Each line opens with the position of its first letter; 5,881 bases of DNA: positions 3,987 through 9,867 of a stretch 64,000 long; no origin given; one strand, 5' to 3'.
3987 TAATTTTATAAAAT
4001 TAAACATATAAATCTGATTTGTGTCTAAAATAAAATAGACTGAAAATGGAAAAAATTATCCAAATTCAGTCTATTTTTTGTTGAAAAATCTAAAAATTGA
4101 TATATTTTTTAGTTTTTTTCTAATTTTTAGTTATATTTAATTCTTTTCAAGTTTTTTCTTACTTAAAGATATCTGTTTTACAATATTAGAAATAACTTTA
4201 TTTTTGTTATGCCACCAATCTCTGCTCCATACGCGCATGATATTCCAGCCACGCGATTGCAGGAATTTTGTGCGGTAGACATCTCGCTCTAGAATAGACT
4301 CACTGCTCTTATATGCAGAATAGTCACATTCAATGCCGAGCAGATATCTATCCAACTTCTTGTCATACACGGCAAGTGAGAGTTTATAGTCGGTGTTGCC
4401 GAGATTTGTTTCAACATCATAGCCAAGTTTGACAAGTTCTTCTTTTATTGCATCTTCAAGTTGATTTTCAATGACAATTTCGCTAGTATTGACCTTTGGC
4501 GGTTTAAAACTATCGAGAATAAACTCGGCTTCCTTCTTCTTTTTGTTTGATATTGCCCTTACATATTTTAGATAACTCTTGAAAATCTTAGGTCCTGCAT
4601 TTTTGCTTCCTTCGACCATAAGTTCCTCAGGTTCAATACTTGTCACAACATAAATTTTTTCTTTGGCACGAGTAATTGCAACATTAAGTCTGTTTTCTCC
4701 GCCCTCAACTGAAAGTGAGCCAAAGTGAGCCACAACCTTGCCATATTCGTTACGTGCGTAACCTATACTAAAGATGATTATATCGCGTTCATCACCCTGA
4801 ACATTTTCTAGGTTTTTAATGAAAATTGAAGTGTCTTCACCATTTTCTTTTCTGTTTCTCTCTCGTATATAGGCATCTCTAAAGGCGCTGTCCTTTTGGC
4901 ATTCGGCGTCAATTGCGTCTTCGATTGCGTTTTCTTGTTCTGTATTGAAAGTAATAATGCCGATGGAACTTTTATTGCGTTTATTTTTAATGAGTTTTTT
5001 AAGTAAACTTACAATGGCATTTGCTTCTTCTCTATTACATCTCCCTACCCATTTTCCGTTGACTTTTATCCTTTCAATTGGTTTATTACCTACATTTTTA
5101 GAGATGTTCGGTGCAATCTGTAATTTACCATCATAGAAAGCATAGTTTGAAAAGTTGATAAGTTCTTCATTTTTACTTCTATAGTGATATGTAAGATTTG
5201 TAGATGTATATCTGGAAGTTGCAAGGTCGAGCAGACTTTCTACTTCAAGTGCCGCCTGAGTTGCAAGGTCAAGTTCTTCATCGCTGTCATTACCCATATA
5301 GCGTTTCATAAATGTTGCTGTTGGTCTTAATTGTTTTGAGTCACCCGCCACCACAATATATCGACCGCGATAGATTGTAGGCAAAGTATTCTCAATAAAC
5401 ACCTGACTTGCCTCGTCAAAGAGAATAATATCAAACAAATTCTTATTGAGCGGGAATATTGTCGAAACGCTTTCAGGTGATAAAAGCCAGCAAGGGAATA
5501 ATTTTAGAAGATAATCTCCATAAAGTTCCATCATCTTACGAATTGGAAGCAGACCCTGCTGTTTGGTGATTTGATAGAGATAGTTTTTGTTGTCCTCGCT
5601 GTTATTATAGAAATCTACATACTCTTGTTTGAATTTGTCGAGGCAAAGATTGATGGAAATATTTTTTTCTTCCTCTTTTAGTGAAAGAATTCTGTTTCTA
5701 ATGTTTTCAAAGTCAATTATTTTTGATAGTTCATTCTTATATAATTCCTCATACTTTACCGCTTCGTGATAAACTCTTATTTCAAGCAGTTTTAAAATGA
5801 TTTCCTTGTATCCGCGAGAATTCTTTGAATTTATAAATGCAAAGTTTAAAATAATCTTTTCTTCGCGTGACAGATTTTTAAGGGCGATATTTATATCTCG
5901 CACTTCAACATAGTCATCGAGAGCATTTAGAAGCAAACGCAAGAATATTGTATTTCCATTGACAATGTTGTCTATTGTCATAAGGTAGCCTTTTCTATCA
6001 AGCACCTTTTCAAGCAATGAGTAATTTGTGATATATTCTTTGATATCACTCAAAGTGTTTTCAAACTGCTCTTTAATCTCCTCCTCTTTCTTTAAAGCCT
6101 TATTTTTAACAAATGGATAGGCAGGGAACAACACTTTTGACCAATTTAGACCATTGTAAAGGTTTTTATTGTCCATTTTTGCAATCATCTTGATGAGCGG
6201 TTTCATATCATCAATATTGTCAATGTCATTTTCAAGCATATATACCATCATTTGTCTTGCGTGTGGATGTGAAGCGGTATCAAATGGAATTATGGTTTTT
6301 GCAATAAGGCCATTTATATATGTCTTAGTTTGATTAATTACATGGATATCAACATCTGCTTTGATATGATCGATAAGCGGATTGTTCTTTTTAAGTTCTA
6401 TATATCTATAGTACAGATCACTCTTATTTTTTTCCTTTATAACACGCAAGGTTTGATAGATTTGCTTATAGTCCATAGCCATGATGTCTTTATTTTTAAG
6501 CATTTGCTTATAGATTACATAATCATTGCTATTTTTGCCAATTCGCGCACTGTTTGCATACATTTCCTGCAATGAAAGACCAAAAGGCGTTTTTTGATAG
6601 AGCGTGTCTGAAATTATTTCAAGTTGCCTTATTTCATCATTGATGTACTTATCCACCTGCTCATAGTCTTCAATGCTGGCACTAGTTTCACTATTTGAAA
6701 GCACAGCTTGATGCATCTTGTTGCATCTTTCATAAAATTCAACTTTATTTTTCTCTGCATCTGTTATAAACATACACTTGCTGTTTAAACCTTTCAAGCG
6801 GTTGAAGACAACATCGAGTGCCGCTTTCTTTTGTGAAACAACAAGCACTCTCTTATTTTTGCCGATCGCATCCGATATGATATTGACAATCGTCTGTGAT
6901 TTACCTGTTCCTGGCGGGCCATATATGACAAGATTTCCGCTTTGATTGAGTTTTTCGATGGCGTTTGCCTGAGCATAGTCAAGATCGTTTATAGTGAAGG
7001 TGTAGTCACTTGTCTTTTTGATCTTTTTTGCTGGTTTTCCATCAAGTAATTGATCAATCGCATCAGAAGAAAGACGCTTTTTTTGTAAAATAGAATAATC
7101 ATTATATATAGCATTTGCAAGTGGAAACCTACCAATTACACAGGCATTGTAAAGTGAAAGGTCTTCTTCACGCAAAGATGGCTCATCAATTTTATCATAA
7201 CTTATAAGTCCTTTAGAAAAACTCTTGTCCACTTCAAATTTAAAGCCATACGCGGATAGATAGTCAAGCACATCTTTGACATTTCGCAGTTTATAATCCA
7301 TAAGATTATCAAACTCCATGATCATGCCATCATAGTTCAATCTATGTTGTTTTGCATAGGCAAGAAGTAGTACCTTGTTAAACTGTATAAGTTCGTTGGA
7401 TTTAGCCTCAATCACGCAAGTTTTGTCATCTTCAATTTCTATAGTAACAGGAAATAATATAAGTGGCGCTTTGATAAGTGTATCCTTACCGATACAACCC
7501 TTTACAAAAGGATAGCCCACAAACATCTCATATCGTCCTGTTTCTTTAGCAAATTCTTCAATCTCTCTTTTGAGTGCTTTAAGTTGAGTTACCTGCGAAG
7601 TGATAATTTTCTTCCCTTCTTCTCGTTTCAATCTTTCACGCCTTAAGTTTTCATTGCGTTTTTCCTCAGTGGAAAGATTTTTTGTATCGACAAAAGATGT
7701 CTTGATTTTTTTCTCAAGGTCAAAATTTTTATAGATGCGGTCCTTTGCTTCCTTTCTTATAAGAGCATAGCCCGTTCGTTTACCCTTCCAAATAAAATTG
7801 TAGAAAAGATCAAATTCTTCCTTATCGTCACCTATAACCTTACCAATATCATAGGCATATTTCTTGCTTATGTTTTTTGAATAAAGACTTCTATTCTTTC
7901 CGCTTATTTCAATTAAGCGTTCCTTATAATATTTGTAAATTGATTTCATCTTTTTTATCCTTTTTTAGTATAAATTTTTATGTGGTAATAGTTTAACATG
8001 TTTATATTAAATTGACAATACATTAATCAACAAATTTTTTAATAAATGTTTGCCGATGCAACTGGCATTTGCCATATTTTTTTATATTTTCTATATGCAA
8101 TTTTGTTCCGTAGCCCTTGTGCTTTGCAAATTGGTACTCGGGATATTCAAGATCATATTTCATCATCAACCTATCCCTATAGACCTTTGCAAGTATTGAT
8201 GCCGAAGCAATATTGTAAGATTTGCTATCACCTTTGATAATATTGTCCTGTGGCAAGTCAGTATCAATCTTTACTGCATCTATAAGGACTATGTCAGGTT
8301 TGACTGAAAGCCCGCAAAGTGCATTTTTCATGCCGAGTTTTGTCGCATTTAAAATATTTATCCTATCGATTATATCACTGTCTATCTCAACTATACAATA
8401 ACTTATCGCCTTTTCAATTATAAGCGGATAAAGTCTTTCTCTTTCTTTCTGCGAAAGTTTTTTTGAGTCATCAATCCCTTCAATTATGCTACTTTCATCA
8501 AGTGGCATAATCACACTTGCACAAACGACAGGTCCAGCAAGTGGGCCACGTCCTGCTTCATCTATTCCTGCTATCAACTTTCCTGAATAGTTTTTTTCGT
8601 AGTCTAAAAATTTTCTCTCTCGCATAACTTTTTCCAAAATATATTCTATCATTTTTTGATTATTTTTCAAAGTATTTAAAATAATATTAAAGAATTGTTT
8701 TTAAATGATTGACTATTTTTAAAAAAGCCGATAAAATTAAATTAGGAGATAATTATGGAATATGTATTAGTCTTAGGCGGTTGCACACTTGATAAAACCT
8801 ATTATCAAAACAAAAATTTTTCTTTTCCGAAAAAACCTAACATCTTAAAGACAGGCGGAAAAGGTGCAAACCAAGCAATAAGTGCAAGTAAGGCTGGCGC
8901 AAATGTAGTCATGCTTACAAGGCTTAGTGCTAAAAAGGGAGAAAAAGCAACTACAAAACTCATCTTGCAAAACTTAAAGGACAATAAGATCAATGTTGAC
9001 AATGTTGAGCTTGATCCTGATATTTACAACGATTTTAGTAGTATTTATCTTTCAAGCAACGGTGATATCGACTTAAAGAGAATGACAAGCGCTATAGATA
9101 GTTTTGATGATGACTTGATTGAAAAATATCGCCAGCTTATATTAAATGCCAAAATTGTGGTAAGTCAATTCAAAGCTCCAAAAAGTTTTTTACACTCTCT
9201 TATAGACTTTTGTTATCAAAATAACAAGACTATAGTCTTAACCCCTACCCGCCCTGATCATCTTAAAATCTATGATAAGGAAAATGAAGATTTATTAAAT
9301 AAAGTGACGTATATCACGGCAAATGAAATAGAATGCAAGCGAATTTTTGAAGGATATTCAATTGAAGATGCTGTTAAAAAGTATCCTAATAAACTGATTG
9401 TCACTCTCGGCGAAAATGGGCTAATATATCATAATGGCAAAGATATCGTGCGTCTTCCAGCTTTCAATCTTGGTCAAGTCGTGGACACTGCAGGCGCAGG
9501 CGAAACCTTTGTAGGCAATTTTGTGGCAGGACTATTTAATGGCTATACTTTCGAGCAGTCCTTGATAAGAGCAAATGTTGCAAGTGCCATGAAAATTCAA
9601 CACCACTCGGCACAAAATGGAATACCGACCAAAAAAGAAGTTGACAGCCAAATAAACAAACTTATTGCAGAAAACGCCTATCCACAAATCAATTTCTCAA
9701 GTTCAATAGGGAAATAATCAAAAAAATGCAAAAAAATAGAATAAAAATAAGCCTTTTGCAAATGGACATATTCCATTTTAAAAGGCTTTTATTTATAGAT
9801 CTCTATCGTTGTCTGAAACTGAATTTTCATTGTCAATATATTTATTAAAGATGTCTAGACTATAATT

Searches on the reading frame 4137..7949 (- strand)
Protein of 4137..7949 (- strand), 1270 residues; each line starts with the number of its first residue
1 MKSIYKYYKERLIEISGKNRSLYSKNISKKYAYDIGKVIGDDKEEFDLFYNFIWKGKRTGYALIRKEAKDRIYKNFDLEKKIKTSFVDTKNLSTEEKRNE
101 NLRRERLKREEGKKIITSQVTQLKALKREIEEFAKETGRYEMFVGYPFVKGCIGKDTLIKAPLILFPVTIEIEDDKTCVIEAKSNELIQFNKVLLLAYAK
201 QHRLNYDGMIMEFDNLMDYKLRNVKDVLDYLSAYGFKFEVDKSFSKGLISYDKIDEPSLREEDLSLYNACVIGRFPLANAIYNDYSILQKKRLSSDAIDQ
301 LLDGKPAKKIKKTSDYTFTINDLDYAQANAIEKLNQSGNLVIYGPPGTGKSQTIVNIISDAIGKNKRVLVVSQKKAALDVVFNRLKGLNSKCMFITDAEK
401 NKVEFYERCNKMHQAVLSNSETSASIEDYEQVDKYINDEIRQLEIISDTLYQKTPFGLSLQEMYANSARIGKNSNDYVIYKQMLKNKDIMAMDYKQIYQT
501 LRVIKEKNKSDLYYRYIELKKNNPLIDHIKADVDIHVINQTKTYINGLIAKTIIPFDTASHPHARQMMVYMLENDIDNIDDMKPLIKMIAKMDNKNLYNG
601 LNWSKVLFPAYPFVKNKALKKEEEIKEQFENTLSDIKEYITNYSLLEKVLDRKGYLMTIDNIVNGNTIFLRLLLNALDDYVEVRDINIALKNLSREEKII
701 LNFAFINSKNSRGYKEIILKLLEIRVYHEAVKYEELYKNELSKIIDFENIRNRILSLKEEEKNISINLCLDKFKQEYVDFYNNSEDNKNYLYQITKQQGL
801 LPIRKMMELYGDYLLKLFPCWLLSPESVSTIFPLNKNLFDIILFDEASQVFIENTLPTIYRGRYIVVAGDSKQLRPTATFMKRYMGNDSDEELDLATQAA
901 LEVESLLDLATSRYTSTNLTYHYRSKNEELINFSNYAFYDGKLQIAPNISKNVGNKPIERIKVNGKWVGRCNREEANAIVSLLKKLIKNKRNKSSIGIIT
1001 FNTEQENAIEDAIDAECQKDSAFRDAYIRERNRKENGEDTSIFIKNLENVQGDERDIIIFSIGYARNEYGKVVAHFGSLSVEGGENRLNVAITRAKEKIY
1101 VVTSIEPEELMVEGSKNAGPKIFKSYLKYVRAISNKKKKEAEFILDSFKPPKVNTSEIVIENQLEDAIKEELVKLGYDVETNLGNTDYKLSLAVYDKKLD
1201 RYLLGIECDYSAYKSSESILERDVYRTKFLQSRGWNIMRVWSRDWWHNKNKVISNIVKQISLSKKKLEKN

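Call 53: search_protein_families(library=pfam, proteins=[window:4137-7949:-], max_evalue=0.00001)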
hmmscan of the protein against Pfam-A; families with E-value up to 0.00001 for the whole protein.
window:4137-7949:- (1270 aa): 5 families
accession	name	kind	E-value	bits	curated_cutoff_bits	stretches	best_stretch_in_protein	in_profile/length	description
PF18741.7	MTES_1575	-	1.4e-24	86.4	38.2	1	1165-1260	2-96/96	REase_MTES_1575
PF13087.12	AAA_12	-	8.1e-22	78.2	27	1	906-1104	5-193/195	AAA domain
PF13086.12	AAA_11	-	1.8e-16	61.2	27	1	323-443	2-137/257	AAA domain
PF13195.11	DUF4011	-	4.5e-07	30.4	22.2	1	48-195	31-155/158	Protein of unknown function (DUF4011)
PF13245.12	AAA_19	-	2.4e-06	28.2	25.1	0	327-387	1-62/134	AAA domain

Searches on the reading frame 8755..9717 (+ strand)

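Call 53: search_protein_families(library=pfam, proteins=[window:8755-9717:+], max_evalue=0.00001)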
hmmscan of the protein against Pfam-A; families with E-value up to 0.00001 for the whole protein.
window:8755-9717:+ (320 aa): 1 family
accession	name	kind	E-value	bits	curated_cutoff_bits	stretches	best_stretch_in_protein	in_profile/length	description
PF00294.29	PfkB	-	8.8e-37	127.5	25.8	1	3-292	3-301/302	pfkB family carbohydrate kinase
